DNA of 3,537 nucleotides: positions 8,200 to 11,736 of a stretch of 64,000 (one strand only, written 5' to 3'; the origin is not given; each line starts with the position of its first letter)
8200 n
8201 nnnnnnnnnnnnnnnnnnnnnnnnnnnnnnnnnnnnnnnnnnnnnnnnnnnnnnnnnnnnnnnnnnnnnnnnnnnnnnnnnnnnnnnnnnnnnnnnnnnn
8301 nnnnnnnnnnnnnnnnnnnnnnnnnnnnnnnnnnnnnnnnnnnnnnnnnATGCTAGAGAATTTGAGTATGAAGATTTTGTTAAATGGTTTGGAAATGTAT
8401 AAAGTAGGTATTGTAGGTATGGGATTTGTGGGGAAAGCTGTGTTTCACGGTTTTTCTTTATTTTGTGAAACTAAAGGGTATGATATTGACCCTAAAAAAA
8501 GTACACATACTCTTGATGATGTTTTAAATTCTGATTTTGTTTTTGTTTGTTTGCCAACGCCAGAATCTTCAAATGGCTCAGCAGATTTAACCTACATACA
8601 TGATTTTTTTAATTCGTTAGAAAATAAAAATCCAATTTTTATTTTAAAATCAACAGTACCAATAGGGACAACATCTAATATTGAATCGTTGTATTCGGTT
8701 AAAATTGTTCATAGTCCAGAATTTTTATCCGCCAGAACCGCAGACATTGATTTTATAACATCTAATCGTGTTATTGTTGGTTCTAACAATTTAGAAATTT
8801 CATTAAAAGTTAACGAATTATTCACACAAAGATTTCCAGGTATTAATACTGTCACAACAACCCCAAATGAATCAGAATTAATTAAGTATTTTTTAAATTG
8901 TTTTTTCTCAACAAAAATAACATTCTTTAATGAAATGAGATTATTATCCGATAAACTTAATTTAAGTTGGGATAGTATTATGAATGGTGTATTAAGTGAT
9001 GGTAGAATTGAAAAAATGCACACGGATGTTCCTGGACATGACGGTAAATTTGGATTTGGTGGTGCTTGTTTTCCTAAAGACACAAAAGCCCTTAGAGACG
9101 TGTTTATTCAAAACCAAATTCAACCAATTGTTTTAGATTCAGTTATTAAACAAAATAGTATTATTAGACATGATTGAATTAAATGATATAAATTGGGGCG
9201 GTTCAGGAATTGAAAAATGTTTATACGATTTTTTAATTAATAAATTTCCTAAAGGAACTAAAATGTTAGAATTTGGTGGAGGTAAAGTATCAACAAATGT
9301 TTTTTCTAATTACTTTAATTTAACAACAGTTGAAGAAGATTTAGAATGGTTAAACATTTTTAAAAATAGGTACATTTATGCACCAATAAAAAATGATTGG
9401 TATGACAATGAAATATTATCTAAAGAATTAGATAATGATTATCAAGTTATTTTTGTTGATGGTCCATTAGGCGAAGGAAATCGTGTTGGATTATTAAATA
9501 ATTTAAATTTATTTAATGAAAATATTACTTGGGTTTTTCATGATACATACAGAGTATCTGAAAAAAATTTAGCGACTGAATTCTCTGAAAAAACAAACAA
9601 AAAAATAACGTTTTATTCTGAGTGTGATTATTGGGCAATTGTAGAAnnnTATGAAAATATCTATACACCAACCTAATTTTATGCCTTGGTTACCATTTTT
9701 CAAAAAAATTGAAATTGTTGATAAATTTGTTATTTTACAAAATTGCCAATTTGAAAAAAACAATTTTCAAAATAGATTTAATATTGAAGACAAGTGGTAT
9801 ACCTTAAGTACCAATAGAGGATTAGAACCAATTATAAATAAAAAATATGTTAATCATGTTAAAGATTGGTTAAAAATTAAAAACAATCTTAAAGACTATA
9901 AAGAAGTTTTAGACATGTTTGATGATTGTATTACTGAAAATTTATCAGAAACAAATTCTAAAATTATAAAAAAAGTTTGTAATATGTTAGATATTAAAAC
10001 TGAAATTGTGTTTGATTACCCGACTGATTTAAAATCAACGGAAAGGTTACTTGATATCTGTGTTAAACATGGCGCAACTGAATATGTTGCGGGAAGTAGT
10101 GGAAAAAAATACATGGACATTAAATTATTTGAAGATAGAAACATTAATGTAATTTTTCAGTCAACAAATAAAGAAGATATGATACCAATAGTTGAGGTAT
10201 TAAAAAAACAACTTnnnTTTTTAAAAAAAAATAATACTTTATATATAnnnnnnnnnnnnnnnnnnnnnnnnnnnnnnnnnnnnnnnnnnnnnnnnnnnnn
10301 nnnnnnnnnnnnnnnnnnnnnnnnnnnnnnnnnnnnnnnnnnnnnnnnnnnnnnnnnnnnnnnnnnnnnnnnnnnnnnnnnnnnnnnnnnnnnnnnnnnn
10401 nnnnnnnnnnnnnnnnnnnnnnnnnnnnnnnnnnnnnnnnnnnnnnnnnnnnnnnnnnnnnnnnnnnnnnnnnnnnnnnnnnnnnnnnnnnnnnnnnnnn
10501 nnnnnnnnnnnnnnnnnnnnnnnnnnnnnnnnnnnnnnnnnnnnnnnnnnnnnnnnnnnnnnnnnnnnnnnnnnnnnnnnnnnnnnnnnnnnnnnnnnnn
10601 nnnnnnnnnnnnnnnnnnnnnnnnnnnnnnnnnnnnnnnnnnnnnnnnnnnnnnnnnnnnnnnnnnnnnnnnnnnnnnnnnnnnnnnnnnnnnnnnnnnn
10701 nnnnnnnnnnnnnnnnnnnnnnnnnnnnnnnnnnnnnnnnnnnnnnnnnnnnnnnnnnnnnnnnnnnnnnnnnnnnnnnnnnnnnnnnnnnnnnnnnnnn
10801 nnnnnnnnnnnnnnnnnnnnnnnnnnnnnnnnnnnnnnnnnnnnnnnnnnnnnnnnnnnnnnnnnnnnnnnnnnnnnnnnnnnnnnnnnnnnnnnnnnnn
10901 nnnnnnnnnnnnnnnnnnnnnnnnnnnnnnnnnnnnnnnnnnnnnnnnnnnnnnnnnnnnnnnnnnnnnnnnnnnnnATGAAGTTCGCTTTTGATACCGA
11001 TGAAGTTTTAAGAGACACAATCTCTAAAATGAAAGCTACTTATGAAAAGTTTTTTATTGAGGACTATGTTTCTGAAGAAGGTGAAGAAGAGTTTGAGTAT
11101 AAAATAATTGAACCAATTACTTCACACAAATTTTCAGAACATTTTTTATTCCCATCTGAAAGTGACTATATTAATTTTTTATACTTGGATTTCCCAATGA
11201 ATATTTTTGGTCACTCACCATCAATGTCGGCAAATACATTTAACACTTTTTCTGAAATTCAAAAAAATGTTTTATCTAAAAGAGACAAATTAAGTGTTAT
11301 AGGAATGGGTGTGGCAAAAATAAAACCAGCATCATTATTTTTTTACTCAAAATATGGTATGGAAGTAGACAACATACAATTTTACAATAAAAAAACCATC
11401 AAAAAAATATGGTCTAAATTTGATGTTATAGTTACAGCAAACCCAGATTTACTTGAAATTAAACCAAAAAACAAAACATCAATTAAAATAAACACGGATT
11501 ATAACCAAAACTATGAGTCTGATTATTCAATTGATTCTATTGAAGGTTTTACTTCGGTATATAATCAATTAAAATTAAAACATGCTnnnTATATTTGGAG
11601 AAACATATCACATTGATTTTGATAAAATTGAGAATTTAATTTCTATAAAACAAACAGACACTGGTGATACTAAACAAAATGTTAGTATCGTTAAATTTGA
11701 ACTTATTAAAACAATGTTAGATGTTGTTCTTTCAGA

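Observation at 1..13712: Fourteen-kb phage-borne glycan biosynthesis island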

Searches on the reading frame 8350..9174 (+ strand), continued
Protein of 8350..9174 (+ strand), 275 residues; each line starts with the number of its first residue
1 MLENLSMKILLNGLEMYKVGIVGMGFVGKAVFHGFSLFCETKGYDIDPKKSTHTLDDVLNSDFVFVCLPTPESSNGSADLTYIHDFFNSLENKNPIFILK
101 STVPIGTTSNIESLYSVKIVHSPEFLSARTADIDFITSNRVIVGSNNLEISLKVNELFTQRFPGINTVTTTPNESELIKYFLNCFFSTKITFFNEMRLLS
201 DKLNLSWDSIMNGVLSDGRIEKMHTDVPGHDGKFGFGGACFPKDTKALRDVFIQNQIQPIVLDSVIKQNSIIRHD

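Call 88: find_encoding_contigs(protein=P0105, flank=6000, max_places=3)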
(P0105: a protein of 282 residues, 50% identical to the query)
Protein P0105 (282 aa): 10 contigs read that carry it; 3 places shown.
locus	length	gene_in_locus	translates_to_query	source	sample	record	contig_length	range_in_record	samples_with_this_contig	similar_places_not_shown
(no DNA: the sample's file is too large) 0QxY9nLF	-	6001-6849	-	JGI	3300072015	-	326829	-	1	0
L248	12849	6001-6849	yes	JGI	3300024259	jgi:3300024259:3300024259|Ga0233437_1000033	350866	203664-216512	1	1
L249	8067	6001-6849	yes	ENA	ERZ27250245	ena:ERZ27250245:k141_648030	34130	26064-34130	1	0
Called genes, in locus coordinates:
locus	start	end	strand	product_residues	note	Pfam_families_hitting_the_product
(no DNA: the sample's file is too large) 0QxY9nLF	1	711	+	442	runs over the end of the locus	PF04055:Radical_SAM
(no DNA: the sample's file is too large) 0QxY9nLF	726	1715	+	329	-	PF01073:3Beta_HSD, PF01370:Epimerase, PF02719:Polysacc_synt_2, PF13460:NAD_binding_10, PF16363:GDP_Man_Dehyd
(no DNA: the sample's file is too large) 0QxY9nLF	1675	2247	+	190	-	PF00908:dTDP_sugar_isom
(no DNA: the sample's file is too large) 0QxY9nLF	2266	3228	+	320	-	PF01073:3Beta_HSD, PF01370:Epimerase, PF02719:Polysacc_synt_2, PF05368:NmrA, PF07993:NAD_binding_4 (faint), PF16363:GDP_Man_Dehyd, PF13460:NAD_binding_10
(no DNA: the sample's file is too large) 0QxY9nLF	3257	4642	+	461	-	PF02310:B12-binding, PF04055:Radical_SAM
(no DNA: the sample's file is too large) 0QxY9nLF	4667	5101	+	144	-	-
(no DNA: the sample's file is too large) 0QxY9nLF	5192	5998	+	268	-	PF03721:UDPG_MGDP_dh_N, PF00984:UDPG_MGDP_dh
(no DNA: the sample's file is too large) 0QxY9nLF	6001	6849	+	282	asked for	PF03721:UDPG_MGDP_dh_N, PF00984:UDPG_MGDP_dh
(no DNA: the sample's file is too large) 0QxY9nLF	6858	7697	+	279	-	PF01973:MptE-like (weak)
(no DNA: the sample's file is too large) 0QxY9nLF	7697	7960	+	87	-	-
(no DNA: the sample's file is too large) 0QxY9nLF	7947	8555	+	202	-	-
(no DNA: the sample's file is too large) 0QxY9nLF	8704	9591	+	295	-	PF10127:RlaP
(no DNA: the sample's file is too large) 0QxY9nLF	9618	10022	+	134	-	-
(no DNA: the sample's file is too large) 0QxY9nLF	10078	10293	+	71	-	-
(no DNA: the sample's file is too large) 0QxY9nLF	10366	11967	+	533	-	-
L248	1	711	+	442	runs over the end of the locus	PF04055:Radical_SAM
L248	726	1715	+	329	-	PF01073:3Beta_HSD, PF01370:Epimerase, PF02719:Polysacc_synt_2, PF13460:NAD_binding_10, PF16363:GDP_Man_Dehyd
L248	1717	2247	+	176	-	PF00908:dTDP_sugar_isom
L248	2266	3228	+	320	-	PF01073:3Beta_HSD, PF01370:Epimerase, PF02719:Polysacc_synt_2, PF05368:NmrA, PF07993:NAD_binding_4 (faint), PF16363:GDP_Man_Dehyd, PF13460:NAD_binding_10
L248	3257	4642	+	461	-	PF02310:B12-binding, PF04055:Radical_SAM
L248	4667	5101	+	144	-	-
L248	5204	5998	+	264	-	PF03721:UDPG_MGDP_dh_N, PF00984:UDPG_MGDP_dh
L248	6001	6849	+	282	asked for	PF03721:UDPG_MGDP_dh_N, PF00984:UDPG_MGDP_dh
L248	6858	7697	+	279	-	PF01973:MptE-like (weak)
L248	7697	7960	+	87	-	-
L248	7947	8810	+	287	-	-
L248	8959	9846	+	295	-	PF10127:RlaP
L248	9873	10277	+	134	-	-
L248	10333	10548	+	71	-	-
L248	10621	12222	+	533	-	-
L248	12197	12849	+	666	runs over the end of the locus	PF01751:Toprim, PF01131:Topoisom_bac, PF01396:Zn_ribbon_Top1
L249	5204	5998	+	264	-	PF03721:UDPG_MGDP_dh_N, PF00984:UDPG_MGDP_dh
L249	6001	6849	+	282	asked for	PF03721:UDPG_MGDP_dh_N, PF00984:UDPG_MGDP_dh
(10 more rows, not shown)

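Call 89: find_encoding_contigs(protein=P0008, flank=10000, max_places=2)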
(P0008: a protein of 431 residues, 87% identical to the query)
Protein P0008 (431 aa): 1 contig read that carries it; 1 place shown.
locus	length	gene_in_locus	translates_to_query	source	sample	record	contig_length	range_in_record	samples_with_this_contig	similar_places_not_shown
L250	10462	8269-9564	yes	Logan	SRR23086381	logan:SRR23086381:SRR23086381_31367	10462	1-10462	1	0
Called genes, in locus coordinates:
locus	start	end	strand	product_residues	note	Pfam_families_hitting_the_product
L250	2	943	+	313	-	?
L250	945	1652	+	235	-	PF13482:RNase_H_2 (faint), PF10108:DNA_pol_B_exo2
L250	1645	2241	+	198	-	PF22769:DCD (weak), PF00692:dUTPase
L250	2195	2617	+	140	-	PF24694:LNS2_PITM1-3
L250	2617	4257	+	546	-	PF13712:Glyco_tranf_2_5, PF13439:Glyco_transf_4, PF13579:Glyco_trans_4_4 (faint)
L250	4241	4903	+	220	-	-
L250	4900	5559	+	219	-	-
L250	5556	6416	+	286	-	PF13524:Glyco_trans_1_2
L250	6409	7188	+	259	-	-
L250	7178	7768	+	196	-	-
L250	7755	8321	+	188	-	-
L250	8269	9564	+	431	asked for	PF03721:UDPG_MGDP_dh_N, PF00984:UDPG_MGDP_dh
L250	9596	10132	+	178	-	PF08889:WbqC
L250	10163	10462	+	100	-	?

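Call 90: find_encoding_contigs(protein=P0010, flank=10000, max_places=2)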
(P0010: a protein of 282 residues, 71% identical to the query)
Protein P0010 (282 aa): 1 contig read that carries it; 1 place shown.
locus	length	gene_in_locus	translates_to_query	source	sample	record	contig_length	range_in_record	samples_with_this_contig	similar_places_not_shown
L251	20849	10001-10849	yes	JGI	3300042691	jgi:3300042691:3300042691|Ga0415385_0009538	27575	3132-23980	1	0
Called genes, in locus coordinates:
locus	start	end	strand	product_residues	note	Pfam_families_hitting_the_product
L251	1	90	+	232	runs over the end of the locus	PF12518:DUF3721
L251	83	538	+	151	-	-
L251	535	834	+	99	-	-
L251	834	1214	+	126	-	-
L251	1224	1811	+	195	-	-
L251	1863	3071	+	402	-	-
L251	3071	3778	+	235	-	PF03104:DNA_pol_B_exo1 (weak), PF10108:DNA_pol_B_exo2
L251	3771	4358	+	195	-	PF22769:DCD (weak), PF00692:dUTPase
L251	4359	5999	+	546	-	PF13712:Glyco_tranf_2_5, PF13439:Glyco_transf_4, PF13579:Glyco_trans_4_4 (weak)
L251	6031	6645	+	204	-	-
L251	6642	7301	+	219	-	-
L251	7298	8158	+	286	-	PF13524:Glyco_trans_1_2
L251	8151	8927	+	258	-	-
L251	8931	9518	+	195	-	-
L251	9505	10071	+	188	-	-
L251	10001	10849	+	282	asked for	PF03721:UDPG_MGDP_dh_N, PF00984:UDPG_MGDP_dh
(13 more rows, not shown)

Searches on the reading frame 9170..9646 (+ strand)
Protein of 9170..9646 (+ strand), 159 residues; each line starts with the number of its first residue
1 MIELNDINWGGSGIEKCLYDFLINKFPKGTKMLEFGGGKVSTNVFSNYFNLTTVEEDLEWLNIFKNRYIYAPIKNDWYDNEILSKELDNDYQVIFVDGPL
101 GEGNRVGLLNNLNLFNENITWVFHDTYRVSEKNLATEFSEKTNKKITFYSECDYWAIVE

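Call 5: search_protein_families(library=pfam, max_evalue=0.01, proteins=[window:9170-9646:+])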
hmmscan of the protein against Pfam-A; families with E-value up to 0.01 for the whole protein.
window:9170-9646:+ (159 aa): 0 families

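Call 7: search_protein_families(library=phrogs, max_evalue=0.001, proteins=[window:9170-9646:+])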
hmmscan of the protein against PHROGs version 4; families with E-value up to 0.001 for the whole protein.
window:9170-9646:+ (159 aa): 0 families

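Call 24: find_homologous_proteins(query=window:9170-9646:+, max_evalue=0.001)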
Query window:9170-9646:+ (159 aa): 22 proteins with E <= 0.001 among 36 candidates.
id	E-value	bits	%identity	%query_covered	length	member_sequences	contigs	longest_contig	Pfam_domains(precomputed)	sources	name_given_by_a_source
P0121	2.8e-95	335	92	100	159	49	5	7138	-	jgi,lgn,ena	-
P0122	1.2e-71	258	69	97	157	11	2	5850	-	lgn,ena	-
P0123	2.6e-67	244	64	97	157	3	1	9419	-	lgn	-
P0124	4.4e-59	217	59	99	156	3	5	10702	-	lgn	-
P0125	2.0e-57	212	58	98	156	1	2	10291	-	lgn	-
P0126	2.5e-55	205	55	99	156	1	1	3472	-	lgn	-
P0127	4.5e-55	204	58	96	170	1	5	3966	-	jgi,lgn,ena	jgi:hypothetical protein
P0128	1.3e-51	193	53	98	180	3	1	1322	-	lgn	-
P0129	1.6e-48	183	48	95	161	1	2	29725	-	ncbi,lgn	-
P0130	5.1e-47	178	52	97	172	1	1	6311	-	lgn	-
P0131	4.6e-44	168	47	99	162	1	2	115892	-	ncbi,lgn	-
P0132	5.4e-44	168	47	99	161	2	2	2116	-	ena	-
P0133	1.9e-42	163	51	99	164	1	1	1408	-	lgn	-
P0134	4.4e-42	162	47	95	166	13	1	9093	-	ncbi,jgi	jgi:hypothetical protein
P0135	6.7e-42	161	47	95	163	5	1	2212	-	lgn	-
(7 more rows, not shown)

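Call 26: search_protein_families(library=pfam, alignment_id=A2, max_evalue=5)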
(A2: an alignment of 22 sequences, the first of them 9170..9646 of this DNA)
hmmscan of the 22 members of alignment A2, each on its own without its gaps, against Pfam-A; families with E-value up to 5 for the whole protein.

A. member 1, window:9170-9646:+ (159 aa): 1 family
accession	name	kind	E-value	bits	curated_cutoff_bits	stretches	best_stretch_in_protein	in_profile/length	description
PF03103.22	DUF243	-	0.058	14.2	25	1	65-143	3-85/98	Domain of unknown function (DUF243)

B. families by the number of members that match (of 22 scanned): 8 families
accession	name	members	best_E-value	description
PF13578.12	Methyltransf_24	8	0.017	Methyltransferase domain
PF12681.13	Glyoxalase_2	5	0.0012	Glyoxalase-like domain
PF03103.22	DUF243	2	0.058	Domain of unknown function (DUF243)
PF03175.18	DNA_pol_B_2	1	0.037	DNA polymerase type B, organellar and viral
PF03574.21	Peptidase_S48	1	0.057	Peptidase family S48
PF18747.7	HMUD2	1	0.064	5-hmdU DNA kinase 2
PF23322.1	PPIase_AIP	1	0.16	AH receptor-interacting protein, N-terminal FKBP-type PPIase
PF01660.22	Vmethyltransf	1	0.22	Viral methyltransferase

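Call 30: predict_structure(alignment_id=A2)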
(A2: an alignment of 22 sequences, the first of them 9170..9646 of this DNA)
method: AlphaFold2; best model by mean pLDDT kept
length: 159 residues; sequences in the alignment: 22
mean_pLDDT: 90.4   pTM: 0.87
mean pLDDT of the five models: 90.4, 89.6, 89.1, 88.1, 87.9
residues with pLDDT >= 90: 117; 70-90: 30; 50-70: 11; < 50: 1
segments of 3 or more residues with pLDDT < 50: none
pLDDT, mean of each block of 10 residues (from residue 1): 70 86 97 93 95 93 93 91 94 87 78 91 93 95 97 94
secondary structure, 60 per line:
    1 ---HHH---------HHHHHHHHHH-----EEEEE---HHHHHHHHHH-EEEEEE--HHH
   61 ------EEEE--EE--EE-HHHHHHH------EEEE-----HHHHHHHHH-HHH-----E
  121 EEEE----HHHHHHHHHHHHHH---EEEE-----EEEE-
elements in order: H16-25 E31-35 H39-48 E50-55 E67-70 H80-86 E93-96 H102-110 E120-124 H129-142 E146-149 E155-158

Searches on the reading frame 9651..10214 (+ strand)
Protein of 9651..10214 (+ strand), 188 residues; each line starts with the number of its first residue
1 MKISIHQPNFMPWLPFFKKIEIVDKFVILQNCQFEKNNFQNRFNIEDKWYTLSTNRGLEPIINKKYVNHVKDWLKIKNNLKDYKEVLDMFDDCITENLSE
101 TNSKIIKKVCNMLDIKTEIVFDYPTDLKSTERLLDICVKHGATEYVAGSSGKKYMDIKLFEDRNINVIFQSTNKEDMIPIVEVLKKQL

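Call 5: search_protein_families(library=pfam, max_evalue=0.01, proteins=[window:9651-10214:+])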
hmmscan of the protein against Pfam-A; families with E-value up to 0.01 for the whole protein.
window:9651-10214:+ (188 aa): 1 family
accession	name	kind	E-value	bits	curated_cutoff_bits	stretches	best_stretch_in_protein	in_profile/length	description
PF08889.16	WbqC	-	2.2e-32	113.1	21.3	1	7-174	1-187/218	WbqC-like protein family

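Call 37: search_protein_families(library=ncbifam, max_evalue=0.01, proteins=[window:9651-10214:+])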
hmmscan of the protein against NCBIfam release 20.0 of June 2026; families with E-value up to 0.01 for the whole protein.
window:9651-10214:+ (188 aa): 0 families

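Call 80: search_solved_structures(query=window:9651-10214:+, max_evalue=0.1)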
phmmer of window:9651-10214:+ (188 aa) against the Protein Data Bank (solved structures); distinct sequences matched with E-value up to 0.1: 0.

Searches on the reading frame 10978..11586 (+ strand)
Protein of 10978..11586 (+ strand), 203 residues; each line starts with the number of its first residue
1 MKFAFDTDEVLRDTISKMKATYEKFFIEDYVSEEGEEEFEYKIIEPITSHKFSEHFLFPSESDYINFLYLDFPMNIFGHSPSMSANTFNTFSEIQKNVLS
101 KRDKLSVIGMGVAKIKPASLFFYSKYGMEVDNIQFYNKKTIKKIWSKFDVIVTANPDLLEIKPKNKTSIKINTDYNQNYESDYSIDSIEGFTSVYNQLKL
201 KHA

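Call 5: search_protein_families(library=pfam, max_evalue=0.01, proteins=[window:10978-11586:+])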
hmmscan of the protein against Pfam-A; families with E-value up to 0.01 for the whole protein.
window:10978-11586:+ (203 aa): 0 families

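Call 7: search_protein_families(library=phrogs, max_evalue=0.001, proteins=[window:10978-11586:+])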
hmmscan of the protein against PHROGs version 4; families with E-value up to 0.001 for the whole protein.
window:10978-11586:+ (203 aa): 0 families

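Call 37: search_protein_families(library=ncbifam, max_evalue=0.01, proteins=[window:10978-11586:+])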
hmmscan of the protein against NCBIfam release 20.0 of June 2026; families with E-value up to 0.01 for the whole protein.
window:10978-11586:+ (203 aa): 0 families
